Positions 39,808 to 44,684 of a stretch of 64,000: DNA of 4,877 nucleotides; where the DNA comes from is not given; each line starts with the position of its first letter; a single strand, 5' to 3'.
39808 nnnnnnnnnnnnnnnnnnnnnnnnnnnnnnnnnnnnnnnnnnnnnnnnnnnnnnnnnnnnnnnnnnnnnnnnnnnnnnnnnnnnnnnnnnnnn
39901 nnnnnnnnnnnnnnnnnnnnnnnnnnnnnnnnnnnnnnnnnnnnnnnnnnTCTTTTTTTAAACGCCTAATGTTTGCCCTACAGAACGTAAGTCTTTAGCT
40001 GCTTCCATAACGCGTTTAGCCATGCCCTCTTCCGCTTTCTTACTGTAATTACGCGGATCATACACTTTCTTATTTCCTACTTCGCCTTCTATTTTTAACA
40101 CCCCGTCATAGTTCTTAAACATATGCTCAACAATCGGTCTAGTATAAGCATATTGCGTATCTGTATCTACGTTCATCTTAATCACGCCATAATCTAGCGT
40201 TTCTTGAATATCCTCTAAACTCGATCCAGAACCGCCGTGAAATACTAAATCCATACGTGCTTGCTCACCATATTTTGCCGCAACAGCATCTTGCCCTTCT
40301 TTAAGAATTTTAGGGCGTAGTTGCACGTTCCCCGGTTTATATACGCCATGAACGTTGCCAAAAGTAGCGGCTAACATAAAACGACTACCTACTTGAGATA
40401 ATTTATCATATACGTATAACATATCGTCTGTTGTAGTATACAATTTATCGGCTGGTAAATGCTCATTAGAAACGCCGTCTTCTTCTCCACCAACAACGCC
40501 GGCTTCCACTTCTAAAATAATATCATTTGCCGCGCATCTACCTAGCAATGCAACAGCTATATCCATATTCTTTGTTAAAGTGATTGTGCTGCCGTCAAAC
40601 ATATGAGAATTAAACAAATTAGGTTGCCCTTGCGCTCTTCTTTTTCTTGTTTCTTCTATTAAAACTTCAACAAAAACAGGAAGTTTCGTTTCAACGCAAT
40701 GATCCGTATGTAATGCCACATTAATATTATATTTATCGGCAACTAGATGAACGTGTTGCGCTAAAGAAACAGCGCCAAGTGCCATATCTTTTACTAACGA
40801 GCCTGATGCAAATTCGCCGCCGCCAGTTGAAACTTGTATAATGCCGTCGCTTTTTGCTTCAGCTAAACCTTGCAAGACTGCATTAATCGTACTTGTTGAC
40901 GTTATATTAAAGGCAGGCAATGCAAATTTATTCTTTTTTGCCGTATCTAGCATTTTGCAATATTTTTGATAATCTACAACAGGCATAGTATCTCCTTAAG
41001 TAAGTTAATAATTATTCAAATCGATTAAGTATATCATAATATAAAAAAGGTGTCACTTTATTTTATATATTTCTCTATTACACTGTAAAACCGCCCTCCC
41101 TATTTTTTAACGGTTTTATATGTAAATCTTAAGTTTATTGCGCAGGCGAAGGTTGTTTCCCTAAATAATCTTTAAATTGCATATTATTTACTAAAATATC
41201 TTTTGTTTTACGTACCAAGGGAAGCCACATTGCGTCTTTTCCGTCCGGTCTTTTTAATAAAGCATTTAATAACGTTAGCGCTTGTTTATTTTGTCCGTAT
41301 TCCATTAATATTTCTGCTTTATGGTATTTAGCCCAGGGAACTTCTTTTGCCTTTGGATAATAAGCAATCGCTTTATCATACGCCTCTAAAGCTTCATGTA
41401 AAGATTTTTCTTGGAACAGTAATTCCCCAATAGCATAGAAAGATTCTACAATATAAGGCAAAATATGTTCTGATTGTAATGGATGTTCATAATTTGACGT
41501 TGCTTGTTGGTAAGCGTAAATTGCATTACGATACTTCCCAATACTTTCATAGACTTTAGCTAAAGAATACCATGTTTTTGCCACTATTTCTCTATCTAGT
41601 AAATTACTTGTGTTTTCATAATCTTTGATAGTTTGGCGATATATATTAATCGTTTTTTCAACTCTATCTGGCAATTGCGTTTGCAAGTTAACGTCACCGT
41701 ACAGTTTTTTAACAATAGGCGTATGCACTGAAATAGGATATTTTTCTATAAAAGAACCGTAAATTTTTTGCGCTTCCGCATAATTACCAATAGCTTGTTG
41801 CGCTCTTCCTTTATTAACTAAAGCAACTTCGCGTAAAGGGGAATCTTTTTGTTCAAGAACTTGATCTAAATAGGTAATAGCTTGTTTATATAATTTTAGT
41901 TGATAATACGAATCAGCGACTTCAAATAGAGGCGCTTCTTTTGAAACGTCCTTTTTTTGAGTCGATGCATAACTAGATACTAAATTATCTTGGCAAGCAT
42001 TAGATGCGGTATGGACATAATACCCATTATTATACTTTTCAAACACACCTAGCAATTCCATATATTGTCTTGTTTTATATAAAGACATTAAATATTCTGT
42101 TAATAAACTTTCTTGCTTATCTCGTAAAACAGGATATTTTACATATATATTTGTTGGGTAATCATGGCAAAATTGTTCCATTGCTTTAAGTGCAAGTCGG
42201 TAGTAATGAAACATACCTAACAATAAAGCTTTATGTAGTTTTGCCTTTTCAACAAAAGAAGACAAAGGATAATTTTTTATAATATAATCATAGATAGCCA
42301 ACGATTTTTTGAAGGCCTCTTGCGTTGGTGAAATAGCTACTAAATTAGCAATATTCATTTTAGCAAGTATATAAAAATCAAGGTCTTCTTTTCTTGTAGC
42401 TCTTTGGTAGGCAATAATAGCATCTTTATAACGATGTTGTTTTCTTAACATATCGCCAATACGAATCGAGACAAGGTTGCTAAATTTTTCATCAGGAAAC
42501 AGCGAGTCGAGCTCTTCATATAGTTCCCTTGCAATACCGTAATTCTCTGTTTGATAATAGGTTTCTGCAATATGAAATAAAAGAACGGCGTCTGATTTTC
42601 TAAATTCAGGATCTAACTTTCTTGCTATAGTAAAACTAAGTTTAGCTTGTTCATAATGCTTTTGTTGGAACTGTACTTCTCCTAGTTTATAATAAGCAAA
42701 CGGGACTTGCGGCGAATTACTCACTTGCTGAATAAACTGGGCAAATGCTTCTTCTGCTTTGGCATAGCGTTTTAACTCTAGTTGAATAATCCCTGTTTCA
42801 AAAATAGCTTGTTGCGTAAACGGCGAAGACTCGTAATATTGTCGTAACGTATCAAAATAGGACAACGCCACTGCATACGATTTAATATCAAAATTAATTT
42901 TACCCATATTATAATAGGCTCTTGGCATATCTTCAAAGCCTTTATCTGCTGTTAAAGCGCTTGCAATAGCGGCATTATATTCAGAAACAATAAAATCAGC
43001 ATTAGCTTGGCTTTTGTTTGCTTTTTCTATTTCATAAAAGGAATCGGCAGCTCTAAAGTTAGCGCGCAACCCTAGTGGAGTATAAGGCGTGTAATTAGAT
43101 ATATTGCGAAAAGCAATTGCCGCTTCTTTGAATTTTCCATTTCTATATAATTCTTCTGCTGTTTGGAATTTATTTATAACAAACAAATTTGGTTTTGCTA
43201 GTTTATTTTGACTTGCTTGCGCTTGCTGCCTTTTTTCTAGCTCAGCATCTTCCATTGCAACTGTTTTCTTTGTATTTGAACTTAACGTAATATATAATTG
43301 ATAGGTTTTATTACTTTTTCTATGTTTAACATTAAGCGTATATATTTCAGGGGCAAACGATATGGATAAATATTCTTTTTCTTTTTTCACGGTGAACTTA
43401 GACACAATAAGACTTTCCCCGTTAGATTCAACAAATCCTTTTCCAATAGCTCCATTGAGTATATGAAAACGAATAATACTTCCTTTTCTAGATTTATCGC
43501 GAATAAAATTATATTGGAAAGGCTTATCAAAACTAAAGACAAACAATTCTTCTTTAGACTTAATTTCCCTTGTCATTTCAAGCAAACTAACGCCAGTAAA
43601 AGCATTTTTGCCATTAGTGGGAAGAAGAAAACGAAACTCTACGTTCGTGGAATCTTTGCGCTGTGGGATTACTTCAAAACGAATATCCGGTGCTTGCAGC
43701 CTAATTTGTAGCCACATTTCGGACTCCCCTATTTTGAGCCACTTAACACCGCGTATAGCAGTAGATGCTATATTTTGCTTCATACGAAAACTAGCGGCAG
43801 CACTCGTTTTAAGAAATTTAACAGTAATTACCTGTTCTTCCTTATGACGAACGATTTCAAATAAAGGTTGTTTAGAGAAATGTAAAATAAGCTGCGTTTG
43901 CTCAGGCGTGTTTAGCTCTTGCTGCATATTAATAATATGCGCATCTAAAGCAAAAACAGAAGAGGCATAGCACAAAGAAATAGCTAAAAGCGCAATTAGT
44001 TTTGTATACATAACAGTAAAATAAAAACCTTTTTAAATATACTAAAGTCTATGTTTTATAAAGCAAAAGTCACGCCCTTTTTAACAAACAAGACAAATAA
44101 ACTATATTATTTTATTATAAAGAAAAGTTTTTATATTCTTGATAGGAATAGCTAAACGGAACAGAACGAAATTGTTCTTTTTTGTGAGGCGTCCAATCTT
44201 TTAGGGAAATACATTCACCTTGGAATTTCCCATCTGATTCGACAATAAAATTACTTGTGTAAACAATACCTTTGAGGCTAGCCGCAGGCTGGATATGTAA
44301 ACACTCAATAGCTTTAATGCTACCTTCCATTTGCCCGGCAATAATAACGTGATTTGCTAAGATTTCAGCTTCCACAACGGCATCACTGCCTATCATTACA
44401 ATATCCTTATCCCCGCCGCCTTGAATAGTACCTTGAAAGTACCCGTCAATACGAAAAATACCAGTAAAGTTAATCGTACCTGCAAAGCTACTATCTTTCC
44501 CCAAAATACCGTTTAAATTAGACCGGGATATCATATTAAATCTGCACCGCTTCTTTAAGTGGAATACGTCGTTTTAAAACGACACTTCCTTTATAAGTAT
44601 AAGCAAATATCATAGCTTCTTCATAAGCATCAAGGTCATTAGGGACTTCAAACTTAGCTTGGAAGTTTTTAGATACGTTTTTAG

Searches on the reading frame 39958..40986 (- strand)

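Call 9: search_protein_families(library=ncbifam, proteins=[window:39958-40986:-], max_evalue=0.00001)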
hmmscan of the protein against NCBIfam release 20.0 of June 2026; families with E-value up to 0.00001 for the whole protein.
window:39958-40986:- (342 aa): 20 families
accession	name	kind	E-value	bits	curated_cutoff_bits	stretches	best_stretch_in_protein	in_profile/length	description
NF006628.0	PRK09197.1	equivalog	3.2e-143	477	297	1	1-339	9-357/359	class II fructose-bisphosphate aldolase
TIGR01520.1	FruBisAldo_II_A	equivalog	5.2e-125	417.1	347.7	1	6-338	12-356/357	class II fructose-bisphosphate aldolase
TIGR00167.1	cbbA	subfamily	7.5e-80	268.4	215.6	1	8-338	5-289/290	ketose-bisphosphate aldolase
TIGR01859.1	fruc_bis_ald_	equivalog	5.4e-39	134.6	343.05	1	10-338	5-281/282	class II fructose-1,6-bisphosphate aldolase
NF041368.1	Fbpase2_Halo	equivalog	3.3e-35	121.6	500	1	1-307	1-285/333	class II fructose-bisphosphate aldolase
NF009374.0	PRK12737.1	subfamily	2.7e-28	98.8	383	1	11-331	8-276/284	tagatose-bisphosphate aldolase subunit GatY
NF006626.0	PRK09195.1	subfamily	8.3e-28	97.3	384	1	11-338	8-283/284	tagatose-bisphosphate aldolase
NF009497.0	PRK12857.1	equivalog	2.8e-27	95.7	423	1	10-294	7-252/284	class II fructose-1,6-bisphosphate aldolase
TIGR01858.1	tag_bisphos_ald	equivalog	1.6e-26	93.1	443.55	1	11-330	6-273/282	tagatose bisphosphate family class II aldolase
NF005590.0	PRK07315.1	equivalog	7.8e-26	91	443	1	11-329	8-283/293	class II fructose-bisphosphate aldolase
NF005481.0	PRK07084.1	equivalog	5.6e-24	84.9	511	1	11-330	17-314/324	class II fructose-bisphosphate aldolase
NF006042.0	PRK08185.1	subfamily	3.5e-23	82.4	405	1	11-292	7-250/287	hypothetical protein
NF005284.0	PRK06801.1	equivalog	4e-23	82.2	406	1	10-282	7-241/286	ketose 1,6-bisphosphate aldolase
NF005943.0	PRK07998.1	equivalog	3.1e-22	79.4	364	1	10-292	7-247/283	class II aldolase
NF005288.0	PRK06806.1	equivalog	3.5e-22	78.9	396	1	1-289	1-244/281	class II fructose-bisphosphate aldolase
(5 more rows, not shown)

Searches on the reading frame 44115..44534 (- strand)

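Call 58: search_protein_families(library=pfam, proteins=[window:44115-44534:-], max_evalue=1e-8)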
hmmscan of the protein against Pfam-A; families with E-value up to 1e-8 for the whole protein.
window:44115-44534:- (139 aa): 1 family
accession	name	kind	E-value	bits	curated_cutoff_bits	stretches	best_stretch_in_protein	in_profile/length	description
PF04519.19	Bactofilin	-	3.2e-21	75.9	27.9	1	10-108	2-97/98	Polymer-forming cytoskeletal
